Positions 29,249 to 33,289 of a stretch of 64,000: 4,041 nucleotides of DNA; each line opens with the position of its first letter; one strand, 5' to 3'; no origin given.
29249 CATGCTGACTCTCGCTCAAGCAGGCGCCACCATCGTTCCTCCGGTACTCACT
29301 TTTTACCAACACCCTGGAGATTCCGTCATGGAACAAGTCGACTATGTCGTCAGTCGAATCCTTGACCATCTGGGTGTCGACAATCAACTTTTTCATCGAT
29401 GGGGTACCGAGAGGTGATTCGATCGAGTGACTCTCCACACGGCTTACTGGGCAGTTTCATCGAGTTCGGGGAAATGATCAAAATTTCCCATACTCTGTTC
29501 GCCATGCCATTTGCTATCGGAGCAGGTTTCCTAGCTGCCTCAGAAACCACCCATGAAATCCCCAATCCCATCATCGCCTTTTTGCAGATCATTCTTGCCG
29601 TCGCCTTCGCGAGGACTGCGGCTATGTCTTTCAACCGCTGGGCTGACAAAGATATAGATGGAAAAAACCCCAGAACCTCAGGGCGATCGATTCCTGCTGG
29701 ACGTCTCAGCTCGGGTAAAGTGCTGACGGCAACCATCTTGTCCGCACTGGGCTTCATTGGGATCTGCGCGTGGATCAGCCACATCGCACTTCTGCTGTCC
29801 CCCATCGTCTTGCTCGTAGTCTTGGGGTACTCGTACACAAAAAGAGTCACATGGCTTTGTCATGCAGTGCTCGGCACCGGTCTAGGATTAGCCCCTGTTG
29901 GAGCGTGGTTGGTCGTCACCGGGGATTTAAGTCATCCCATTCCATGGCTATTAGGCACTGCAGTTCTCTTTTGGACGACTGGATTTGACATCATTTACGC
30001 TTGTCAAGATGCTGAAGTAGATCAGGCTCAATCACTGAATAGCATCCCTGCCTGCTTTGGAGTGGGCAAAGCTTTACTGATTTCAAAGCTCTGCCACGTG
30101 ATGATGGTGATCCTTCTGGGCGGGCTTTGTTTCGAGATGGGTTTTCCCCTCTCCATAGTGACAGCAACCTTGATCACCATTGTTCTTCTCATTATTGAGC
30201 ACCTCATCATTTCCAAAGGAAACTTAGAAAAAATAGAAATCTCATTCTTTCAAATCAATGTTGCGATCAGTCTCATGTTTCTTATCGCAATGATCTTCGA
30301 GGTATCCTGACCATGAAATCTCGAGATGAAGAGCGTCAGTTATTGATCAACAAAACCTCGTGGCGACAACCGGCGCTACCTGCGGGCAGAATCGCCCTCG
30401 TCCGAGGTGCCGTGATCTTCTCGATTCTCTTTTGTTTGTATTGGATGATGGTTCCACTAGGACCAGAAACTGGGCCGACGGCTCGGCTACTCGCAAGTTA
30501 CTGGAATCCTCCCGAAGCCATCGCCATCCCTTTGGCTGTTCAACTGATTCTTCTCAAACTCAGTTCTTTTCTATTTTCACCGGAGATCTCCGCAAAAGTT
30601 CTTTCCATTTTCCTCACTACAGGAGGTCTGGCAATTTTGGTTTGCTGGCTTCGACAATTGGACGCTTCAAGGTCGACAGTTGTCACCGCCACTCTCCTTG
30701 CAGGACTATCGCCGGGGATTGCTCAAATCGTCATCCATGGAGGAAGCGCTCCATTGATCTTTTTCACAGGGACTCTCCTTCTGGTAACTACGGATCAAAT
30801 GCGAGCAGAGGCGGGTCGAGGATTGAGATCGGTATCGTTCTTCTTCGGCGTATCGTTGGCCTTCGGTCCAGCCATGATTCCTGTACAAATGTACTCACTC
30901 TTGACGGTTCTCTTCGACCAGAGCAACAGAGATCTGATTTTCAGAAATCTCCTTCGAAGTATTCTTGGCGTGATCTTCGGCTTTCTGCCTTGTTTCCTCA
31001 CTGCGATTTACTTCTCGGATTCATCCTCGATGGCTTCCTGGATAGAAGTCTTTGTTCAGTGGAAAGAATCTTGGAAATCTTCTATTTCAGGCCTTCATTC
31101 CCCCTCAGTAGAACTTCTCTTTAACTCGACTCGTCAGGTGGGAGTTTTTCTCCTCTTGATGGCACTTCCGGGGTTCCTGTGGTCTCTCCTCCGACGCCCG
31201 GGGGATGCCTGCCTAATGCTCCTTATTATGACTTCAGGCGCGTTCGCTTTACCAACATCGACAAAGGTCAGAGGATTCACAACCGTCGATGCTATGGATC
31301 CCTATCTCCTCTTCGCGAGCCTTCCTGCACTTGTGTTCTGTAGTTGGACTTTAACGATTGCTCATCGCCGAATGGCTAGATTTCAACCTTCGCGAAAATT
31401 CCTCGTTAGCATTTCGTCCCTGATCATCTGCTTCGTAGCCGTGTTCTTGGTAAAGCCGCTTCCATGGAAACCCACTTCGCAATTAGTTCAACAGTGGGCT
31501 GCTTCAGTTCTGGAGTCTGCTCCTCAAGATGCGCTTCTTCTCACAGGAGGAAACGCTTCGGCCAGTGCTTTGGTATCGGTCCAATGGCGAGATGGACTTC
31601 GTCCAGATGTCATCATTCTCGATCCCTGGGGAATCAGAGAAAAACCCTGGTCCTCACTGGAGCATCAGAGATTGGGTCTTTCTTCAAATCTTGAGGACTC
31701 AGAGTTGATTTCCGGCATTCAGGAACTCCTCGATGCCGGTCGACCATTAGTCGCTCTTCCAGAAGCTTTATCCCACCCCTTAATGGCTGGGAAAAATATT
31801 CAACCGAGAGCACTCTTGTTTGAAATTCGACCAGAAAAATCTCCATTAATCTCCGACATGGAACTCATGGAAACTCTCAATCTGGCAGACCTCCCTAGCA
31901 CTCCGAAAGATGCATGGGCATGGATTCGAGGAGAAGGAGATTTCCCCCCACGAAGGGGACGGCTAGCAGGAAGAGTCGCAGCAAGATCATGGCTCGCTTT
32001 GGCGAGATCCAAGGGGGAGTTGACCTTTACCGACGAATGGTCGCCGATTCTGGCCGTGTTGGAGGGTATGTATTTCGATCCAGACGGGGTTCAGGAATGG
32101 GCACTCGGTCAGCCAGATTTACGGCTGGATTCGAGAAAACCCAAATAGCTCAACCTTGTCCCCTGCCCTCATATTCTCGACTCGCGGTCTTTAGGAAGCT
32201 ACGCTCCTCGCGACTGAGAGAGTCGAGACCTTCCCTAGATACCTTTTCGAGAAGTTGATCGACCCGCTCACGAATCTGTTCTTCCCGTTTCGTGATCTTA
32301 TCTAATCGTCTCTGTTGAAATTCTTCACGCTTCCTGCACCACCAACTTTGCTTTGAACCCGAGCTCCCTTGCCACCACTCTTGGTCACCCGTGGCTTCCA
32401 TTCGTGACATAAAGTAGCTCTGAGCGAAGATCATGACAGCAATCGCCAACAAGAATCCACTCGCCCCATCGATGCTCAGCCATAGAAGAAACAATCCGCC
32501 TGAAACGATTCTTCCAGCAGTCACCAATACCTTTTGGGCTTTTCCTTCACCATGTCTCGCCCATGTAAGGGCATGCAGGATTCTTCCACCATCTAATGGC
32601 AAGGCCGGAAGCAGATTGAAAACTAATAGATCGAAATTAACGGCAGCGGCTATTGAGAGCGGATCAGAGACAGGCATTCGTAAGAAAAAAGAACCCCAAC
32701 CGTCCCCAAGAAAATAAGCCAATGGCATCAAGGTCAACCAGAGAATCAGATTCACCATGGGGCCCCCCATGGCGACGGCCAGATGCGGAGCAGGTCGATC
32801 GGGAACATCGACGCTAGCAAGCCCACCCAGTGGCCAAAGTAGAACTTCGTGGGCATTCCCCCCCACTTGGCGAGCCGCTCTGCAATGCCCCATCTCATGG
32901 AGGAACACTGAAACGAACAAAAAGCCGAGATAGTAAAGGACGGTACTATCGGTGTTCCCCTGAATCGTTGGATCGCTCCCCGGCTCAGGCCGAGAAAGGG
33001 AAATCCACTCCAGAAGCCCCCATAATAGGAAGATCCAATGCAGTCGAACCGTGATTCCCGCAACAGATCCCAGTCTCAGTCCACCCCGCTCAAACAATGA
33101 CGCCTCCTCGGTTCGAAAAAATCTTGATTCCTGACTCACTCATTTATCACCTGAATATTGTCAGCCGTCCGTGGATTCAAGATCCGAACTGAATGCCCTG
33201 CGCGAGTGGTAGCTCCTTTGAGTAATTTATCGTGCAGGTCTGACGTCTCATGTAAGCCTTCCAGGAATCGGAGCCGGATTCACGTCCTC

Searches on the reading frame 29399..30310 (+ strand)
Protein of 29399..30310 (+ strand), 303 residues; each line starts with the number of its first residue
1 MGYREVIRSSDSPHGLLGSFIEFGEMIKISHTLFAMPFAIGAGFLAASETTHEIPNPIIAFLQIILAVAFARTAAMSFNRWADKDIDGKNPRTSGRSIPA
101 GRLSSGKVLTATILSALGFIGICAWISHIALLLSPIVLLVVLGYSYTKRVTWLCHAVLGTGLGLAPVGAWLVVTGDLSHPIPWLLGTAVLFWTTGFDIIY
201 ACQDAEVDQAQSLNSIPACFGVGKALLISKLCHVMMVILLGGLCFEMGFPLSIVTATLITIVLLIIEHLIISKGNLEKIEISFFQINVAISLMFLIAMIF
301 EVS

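Call 50: search_protein_families(library=pfam, proteins=[window:29399-30310:+], max_evalue=0.001)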
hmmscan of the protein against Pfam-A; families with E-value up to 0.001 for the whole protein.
window:29399-30310:+ (303 aa): 1 family
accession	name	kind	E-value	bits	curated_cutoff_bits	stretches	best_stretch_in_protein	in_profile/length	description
PF01040.23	UbiA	-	2.8e-46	158.3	34.2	1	38-287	4-248/250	UbiA prenyltransferase family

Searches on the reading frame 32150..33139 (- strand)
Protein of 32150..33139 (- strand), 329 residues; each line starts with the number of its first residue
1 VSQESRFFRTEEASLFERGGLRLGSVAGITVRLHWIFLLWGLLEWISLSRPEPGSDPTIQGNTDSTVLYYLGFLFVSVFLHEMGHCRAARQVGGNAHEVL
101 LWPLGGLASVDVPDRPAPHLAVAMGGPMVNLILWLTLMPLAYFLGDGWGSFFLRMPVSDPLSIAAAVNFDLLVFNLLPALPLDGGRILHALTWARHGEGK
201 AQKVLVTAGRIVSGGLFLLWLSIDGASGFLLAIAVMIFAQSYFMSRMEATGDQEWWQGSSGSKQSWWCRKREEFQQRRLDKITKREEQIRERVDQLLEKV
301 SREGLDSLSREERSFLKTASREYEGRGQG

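Call 50: search_protein_families(library=pfam, proteins=[window:32150-33139:-], max_evalue=0.001)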
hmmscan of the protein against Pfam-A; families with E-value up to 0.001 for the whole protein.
window:32150-33139:- (329 aa): 2 families
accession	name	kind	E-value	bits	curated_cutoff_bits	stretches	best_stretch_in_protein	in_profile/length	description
PF02163.28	Peptidase_M50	-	3.6e-20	72.7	27.2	2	157-210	159-215/221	Peptidase family M50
PF20216.3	DUF6576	-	5.6e-07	30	27.3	1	288-321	13-46/47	Family of unknown function (DUF6576)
